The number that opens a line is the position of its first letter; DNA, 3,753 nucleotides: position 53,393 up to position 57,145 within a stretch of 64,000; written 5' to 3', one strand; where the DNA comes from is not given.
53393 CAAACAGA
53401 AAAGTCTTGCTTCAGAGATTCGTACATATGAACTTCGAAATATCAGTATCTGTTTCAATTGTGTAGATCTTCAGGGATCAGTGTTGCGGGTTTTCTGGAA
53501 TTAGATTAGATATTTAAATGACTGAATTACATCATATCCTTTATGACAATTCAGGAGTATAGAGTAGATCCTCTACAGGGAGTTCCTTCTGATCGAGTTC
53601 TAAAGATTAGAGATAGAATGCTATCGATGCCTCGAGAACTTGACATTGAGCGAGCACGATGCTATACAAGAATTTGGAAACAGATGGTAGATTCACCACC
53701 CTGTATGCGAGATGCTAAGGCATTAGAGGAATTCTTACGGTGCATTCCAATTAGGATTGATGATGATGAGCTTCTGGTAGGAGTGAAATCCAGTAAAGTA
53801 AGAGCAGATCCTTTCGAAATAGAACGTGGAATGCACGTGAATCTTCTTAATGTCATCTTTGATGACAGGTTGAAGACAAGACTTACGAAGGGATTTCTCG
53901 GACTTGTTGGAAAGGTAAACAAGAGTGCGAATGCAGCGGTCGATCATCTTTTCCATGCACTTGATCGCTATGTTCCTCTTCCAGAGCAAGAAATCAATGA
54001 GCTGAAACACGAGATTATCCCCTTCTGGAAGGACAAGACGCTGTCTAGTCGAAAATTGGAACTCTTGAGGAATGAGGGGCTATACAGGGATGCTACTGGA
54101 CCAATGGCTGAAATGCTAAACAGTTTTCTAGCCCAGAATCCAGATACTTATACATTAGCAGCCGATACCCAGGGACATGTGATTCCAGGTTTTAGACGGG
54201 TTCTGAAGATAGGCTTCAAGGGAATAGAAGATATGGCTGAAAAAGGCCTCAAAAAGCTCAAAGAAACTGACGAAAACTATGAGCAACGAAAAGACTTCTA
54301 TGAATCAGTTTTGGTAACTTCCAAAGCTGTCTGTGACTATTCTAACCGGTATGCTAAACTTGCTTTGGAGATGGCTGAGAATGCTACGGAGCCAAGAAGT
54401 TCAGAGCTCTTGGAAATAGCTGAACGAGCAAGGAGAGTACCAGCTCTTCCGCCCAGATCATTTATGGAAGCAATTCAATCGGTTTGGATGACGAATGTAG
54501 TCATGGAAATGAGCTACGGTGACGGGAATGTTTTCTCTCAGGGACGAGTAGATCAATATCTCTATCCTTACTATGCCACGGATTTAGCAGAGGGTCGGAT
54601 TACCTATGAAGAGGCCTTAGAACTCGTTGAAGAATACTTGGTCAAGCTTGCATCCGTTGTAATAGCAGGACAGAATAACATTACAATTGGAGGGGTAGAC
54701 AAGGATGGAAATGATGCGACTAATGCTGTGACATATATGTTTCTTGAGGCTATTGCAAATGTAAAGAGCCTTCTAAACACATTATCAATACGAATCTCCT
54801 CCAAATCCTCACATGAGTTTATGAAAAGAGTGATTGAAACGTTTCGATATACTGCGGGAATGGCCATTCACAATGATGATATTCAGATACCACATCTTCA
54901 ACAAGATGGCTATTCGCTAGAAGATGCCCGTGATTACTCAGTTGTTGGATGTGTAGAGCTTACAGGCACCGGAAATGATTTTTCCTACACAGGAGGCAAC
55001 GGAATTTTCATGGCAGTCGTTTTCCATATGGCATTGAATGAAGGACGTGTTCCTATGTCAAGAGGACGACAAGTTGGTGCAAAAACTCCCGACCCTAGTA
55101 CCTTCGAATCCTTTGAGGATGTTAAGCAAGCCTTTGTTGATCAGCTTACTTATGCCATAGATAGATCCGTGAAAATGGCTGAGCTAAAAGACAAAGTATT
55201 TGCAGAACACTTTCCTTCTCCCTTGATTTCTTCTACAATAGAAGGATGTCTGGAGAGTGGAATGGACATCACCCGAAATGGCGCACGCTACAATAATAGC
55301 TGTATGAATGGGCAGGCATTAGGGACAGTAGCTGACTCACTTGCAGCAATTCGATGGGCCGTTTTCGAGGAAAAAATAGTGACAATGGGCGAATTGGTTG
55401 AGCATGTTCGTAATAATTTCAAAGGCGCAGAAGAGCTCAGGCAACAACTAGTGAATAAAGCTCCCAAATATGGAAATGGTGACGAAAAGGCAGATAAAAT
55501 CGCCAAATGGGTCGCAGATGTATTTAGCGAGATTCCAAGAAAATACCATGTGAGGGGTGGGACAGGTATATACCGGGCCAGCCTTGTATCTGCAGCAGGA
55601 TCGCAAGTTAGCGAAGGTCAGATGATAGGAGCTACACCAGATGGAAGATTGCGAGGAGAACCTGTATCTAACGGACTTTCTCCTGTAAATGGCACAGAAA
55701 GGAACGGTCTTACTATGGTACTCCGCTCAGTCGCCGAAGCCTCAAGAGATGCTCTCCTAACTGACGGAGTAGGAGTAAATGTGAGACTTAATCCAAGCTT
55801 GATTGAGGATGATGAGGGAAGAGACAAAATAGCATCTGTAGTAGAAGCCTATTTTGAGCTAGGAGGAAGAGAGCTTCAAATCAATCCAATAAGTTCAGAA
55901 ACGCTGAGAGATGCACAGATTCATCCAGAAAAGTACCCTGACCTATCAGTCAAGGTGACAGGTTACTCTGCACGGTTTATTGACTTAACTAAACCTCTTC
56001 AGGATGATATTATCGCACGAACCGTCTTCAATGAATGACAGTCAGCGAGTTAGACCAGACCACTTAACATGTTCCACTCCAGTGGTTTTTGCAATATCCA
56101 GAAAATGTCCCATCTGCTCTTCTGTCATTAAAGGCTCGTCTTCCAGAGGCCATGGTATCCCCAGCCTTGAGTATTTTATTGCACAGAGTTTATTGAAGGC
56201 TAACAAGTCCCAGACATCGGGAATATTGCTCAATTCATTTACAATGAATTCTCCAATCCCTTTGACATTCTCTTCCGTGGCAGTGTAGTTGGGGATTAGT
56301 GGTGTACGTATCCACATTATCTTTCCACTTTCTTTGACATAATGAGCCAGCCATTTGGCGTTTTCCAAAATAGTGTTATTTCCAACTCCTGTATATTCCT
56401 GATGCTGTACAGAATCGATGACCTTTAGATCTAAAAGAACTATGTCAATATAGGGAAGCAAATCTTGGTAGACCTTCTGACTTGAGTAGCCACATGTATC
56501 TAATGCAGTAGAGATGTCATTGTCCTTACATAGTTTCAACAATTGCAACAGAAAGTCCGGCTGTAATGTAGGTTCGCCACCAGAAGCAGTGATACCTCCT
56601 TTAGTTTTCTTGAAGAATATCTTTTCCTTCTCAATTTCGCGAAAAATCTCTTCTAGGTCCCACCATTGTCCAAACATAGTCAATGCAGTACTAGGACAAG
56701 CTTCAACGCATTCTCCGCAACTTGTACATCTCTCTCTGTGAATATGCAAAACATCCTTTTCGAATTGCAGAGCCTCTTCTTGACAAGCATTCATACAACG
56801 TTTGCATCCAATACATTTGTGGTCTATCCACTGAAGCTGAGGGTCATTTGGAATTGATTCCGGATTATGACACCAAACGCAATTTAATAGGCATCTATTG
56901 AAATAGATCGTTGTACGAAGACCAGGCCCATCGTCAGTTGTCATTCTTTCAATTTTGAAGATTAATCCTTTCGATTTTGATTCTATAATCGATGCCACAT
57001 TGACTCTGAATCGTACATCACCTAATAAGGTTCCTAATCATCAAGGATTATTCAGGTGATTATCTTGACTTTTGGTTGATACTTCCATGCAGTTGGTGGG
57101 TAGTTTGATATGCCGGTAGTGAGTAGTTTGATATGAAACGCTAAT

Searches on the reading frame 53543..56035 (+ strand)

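Call 92: search_protein_families(library=pfam, proteins=[window:53543-56035:+], max_evalue=0.0001)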
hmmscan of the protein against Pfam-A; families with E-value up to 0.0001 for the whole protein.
window:53543-56035:+ (831 aa): 2 families
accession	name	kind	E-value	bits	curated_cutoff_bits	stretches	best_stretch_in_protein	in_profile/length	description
PF02901.20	PFL-like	-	9.5e-159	530.5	24.3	1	17-681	3-637/647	Pyruvate formate lyase-like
PF01228.26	Gly_radical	-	9.2e-23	81.2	22.2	1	709-813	2-106/106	Glycine radical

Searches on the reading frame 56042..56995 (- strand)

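Call 92: search_protein_families(library=pfam, proteins=[window:56042-56995:-], max_evalue=0.0001)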
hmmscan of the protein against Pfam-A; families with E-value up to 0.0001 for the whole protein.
window:56042-56995:- (317 aa): 11 families
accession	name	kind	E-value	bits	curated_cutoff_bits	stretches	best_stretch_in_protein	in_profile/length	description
PF04055.27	Radical_SAM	-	4.6e-15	56.6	29.5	1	30-241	2-158/166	Radical SAM superfamily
PF00037.32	Fer4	-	1.1e-13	50.8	21.1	2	85-105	3-23/24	4Fe-4S binding domain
PF12838.12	Fer4_7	-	3.4e-10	40.7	27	1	60-104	1-52/52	4Fe-4S dicluster domain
PF14697.11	Fer4_21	-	1.3e-09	38.5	35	1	58-107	4-59/59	4Fe-4S dicluster domain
PF13237.11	Fer4_10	-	6.7e-09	36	25.5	1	59-101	7-53/53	4Fe-4S dicluster domain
PF13484.11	Fer4_16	-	9.4e-09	36.4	30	1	89-127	1-41/66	4Fe-4S double cluster binding domain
PF13353.11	Fer4_12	-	2e-08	35.1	22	1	22-200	2-125/137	4Fe-4S single cluster domain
PF12837.12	Fer4_6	-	2.6e-08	33.9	25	0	85-102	4-21/24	4Fe-4S binding domain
PF13187.11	Fer4_9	-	3.2e-08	33.9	27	1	60-104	1-51/52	4Fe-4S dicluster domain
PF12797.12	Fer4_2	-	5.7e-08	32.7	24.5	1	83-102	3-22/22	4Fe-4S binding domain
PF12800.12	Fer4_4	-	1.3e-07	31.7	24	0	88-101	2-15/17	4Fe-4S binding domain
